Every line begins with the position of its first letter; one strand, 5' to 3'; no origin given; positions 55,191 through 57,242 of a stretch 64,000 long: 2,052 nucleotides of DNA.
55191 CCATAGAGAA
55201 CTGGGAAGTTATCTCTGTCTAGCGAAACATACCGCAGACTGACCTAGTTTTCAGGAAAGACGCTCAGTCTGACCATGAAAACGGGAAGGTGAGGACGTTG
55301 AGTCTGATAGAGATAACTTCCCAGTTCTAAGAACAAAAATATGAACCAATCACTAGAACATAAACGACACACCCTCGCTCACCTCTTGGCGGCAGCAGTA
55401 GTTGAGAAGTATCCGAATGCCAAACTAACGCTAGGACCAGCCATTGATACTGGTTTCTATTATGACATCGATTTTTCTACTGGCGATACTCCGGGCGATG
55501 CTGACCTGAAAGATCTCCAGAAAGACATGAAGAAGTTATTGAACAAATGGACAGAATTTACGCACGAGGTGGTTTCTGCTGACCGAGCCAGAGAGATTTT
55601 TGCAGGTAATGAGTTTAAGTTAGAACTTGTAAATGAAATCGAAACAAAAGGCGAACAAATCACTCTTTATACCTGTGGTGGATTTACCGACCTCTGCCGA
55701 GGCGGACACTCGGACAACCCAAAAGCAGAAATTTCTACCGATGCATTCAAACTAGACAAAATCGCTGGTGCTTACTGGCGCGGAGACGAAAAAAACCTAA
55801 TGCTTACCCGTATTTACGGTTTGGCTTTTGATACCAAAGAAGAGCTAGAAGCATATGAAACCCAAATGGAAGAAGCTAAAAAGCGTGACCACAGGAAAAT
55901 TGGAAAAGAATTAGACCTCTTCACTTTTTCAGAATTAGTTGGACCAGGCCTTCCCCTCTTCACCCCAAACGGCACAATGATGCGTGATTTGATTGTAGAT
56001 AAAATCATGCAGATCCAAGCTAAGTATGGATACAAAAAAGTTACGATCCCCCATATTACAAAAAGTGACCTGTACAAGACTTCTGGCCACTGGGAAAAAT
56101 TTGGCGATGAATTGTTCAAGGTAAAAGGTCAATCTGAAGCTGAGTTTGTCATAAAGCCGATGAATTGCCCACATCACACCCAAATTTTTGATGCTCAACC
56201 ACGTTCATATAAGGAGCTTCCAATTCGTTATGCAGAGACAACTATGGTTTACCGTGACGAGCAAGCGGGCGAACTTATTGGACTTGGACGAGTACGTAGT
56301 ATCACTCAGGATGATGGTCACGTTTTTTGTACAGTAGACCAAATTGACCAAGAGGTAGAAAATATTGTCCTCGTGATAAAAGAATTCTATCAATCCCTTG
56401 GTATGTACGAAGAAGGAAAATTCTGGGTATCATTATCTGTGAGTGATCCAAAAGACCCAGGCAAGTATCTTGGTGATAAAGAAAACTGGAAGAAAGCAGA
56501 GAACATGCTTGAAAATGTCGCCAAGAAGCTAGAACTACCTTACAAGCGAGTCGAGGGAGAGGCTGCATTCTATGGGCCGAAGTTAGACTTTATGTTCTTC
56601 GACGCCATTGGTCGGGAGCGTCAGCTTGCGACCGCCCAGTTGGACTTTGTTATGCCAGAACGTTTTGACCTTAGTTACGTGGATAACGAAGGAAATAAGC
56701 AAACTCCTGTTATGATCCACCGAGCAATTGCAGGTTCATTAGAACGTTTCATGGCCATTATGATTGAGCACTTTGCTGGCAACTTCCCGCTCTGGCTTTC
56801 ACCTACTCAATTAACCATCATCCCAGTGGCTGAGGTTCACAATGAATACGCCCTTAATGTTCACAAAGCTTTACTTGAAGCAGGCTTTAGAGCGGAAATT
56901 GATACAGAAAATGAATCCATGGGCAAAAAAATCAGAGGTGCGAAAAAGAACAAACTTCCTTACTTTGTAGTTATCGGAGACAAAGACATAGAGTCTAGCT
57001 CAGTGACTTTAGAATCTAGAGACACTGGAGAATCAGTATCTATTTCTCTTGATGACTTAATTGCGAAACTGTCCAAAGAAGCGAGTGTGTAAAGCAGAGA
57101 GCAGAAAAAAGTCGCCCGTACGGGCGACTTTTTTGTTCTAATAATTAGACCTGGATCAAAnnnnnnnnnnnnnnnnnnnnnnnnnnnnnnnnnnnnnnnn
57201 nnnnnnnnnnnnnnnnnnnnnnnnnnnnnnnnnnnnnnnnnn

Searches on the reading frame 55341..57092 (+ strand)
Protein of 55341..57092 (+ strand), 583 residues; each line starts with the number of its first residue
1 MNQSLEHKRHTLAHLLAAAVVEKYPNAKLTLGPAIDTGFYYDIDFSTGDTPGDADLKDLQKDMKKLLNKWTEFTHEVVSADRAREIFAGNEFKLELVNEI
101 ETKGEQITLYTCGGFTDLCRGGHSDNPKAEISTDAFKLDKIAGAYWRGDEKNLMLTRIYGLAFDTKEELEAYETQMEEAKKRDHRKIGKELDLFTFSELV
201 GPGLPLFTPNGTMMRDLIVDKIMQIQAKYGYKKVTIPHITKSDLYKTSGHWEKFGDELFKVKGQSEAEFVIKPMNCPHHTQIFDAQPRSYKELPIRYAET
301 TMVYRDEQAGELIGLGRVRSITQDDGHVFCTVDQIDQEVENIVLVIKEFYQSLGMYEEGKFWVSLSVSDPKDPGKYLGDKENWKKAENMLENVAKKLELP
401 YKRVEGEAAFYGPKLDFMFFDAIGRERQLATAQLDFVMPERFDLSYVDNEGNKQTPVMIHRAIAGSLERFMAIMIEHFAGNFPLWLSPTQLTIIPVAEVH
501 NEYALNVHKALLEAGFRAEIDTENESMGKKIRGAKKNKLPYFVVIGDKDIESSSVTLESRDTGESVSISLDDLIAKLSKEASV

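Call 9: search_protein_families(library=pfam, proteins=[window:55341-57092:+])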
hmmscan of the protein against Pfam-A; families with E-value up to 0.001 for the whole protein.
window:55341-57092:+ (583 aa): 3 families
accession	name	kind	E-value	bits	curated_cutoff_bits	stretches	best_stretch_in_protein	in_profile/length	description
PF00587.30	tRNA-synt_2b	-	1.7e-46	159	29.3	1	259-478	1-179/179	tRNA synthetase class II core domain (G, H, P, S and T)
PF03129.25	HGTP_anticodon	-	1.5e-24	86.4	21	1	490-579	1-93/94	Anticodon binding domain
PF07973.19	tRNA_SAD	-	6.1e-06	26.6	24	1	107-159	1-44/44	Threonyl and Alanyl tRNA synthetase second additional domain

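Call 10: find_related_loci(query=window:55341-57092:+, collection=genome_contigs, flank=3000)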
Query window:55341-57092:+ (583 aa) in genome_contigs; peptide patterns used: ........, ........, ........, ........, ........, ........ (x = any residue, [..] = any of these).
186 stretches matched a pattern; 137 encode a relative of the query (tblastn E <= 1e-3); the best 80 are kept; 80 distinct loci.
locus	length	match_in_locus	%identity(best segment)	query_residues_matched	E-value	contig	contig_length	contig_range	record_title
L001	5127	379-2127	84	1-583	0e+0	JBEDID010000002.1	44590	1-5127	MAG: Candidatus Parcubacteria bacterium isolate NASQAN2015_010_A_bin.14 scaffold_000010, whole genome shotgun sequence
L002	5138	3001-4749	84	1-583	0e+0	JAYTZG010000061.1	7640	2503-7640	MAG: Candidatus Paceibacterota bacterium isolate GFS_6291 GFS_6291_60, whole genome shotgun sequence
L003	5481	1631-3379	82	1-583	0e+0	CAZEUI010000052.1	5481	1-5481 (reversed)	MAG TPA_asm: uncultured Candidatus Saccharibacteria bacterium isolate binchicken_co53_23 genome assembly, contig: NODE_1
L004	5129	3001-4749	83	1-583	0e+0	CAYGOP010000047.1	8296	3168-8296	MAG TPA_asm: uncultured Candidatus Saccharibacteria bacterium isolate ERP117304_co1_139 genome assembly, contig: NODE_76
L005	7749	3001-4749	82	1-583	0e+0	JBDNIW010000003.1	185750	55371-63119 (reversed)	MAG: Candidatus Paceibacterota bacterium isolate metabat2.26_sub.ELB k141_190521, whole genome shotgun sequence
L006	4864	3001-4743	83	1-581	0e+0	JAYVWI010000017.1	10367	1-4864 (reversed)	MAG: Candidatus Paceibacterota bacterium isolate GL82_DN_metabat_113 GL82_DN_metabat_113_16, whole genome shotgun sequen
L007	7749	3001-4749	81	1-583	0e+0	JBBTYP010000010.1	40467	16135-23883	MAG: Patescibacteria group bacterium isolate H41-bin057_1 H41_bin057_1_000000000010, whole genome shotgun sequence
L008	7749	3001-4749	81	1-583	0e+0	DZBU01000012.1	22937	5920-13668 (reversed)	MAG TPA_asm: Candidatus Elulimicrobium sp. isolate SulCav_PC08_66_47_31 SulCav_PC08-66_1487_length_22937_cov_16.710559,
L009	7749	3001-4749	80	1-583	0e+0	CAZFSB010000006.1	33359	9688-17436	MAG TPA_asm: uncultured Candidatus Saccharibacteria bacterium isolate SRP319275_co4_64 genome assembly, contig: NODE_706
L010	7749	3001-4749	78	1-583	0e+0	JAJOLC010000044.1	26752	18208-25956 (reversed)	MAG: Candidatus Paceibacterota bacterium isolate MAG-712 c_000000000028, whole genome shotgun sequence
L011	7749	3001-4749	80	1-583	0e+0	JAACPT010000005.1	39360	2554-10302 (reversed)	MAG: Candidatus Parcubacteria bacterium isolate CG_2015-02_43_9 CG_2015-02_curated_scaffold_568, whole genome shotgun se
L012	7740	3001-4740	78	1-581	0e+0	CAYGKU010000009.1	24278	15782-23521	MAG TPA_asm: uncultured Candidatus Saccharibacteria bacterium isolate ERP116193_co2_378 genome assembly, contig: NODE_51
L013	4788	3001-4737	79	1-580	0e+0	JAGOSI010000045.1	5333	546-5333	MAG: Candidatus Paceibacterota bacterium isolate Gw_Eff_bin_314 Gw_Eff_52278_length_5333_cov_8.426239, whole genome shot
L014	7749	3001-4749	79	1-583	0e+0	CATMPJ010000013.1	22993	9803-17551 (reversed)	MAG: uncultured bacterium isolate SRR3962773_bin.21_MetaWRAP_v1.3_MAG genome assembly, contig: ERZ505245.708, whole geno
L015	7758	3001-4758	76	2-583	0e+0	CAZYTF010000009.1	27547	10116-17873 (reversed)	MAG TPA_asm: uncultured Candidatus Saccharibacteria bacterium isolate binchicken_co47_12 genome assembly, contig: NODE_1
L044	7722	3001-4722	60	3-581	0e+0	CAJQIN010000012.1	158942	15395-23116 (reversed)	MAG: Candidatus Pacebacteria bacterium isolate 0.2_20180419_Bin_144_1 genome assembly, contig: c_000000000015, whole gen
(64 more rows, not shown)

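Call 28: find_encoding_contigs(protein=window:55341-57092:+, flank=10000, max_places=6)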
Protein window:55341-57092:+ (583 aa): 2 contigs read that carry it; 2 places shown.
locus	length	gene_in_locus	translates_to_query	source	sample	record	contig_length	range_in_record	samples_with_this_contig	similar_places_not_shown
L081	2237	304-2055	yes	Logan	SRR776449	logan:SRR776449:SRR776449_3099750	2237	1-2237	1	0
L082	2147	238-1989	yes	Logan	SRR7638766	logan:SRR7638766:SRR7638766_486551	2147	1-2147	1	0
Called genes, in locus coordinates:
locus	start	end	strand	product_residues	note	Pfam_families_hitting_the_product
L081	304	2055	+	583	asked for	PF07973:tRNA_SAD (weak), PF00587:tRNA-synt_2b, PF03129:HGTP_anticodon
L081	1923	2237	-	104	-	?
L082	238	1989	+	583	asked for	PF07973:tRNA_SAD (weak), PF00587:tRNA-synt_2b, PF03129:HGTP_anticodon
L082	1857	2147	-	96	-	?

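Call 61: find_related_loci(query=window:55341-57092:+, collection=metagenome_contigs, flank=10000)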
Query window:55341-57092:+ (583 aa) in metagenome_contigs; peptide patterns used: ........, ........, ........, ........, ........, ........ (x = any residue, [..] = any of these).
267 stretches matched a pattern; 187 encode a relative of the query (tblastn E <= 1e-3); the best 80 are kept; 80 distinct loci.
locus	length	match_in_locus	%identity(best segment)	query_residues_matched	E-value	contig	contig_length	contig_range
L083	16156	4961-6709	85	1-583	0e+0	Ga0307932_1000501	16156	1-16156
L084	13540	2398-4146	85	1-583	0e+0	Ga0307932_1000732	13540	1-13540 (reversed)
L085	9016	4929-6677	85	1-583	0e+0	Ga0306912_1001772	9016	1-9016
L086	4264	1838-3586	83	1-583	0e+0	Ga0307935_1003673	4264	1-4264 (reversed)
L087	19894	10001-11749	83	1-583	0e+0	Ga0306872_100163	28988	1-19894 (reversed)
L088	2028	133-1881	82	1-583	0e+0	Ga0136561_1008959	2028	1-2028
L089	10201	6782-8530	82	1-583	0e+0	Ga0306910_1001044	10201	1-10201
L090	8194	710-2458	83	1-583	0e+0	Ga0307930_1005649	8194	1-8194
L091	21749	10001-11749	82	1-583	0e+0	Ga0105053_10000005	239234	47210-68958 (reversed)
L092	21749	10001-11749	82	1-583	0e+0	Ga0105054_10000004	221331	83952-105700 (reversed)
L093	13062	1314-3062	82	1-583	0e+0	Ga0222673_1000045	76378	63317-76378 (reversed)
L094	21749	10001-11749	81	1-583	0e+0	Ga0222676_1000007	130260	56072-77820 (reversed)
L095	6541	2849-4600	82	1-580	0e+0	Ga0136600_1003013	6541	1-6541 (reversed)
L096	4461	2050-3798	83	1-583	0e+0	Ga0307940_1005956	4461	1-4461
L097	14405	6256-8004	81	1-583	0e+0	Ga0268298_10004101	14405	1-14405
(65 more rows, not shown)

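Call 72: search_protein_families(library=pfam, proteins=[L044:5116-6516:+])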
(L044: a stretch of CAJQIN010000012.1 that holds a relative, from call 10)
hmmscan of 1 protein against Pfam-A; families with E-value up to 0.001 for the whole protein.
L044:5116-6516:+ (466 aa): 2 families
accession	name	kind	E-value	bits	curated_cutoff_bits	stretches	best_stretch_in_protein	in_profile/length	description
PF00152.25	tRNA-synt_2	-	5e-108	361.2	25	1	119-433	2-307/308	tRNA synthetases class II (D, K and N)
PF01336.31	tRNA_anti-codon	-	4.7e-16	58.9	27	1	16-100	1-75/75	OB-fold nucleic acid binding domain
